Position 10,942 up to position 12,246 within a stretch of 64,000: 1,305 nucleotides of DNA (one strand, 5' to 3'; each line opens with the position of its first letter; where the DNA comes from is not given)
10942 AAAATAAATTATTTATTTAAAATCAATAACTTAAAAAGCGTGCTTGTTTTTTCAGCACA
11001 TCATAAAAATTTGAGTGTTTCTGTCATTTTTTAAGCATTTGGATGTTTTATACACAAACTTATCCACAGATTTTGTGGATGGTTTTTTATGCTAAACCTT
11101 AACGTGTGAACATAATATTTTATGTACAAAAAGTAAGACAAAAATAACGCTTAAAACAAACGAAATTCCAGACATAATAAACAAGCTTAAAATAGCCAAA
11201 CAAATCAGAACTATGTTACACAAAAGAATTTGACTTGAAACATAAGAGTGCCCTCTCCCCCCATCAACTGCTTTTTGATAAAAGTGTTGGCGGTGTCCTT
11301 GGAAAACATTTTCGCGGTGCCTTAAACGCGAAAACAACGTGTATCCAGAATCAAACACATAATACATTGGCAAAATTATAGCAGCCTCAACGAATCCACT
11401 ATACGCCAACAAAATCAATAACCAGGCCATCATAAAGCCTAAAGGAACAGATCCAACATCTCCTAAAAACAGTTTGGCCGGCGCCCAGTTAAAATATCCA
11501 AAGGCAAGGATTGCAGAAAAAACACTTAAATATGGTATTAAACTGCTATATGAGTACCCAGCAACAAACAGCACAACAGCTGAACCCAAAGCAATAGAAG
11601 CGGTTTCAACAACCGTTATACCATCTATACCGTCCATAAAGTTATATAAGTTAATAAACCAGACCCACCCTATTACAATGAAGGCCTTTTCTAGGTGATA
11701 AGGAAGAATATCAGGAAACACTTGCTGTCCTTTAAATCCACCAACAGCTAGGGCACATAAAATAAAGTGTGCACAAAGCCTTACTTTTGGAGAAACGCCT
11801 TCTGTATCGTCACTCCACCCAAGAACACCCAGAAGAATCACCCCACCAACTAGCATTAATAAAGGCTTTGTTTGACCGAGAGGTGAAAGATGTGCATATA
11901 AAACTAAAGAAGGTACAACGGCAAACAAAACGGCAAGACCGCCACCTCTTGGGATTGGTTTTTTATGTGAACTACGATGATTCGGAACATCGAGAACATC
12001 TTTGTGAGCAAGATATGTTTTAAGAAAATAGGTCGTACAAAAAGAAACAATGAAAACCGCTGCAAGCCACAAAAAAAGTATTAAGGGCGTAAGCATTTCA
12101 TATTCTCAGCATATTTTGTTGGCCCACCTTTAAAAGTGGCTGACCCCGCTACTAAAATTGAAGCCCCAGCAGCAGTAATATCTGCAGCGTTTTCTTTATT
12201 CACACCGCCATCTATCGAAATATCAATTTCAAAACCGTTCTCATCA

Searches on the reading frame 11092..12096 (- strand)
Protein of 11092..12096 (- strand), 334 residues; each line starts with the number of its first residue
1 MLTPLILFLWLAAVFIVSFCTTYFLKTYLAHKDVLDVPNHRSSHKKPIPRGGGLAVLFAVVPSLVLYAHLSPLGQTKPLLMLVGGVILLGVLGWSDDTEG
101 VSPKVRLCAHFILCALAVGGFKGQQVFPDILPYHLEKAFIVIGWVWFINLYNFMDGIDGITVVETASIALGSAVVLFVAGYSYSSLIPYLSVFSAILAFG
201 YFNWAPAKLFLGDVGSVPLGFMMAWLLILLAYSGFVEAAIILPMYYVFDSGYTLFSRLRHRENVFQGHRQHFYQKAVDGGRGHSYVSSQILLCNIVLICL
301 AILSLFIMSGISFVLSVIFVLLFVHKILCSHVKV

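Call 78: search_protein_families(library=pfam, proteins=[window:11092-12096:-], max_evalue=0.0001)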
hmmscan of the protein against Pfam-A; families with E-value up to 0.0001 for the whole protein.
window:11092-12096:- (334 aa): 1 family
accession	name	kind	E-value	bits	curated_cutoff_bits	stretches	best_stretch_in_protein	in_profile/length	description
PF00953.26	Glycos_transf_4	-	1.4e-28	100.3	27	1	80-230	2-159/160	Glycosyl transferase family 4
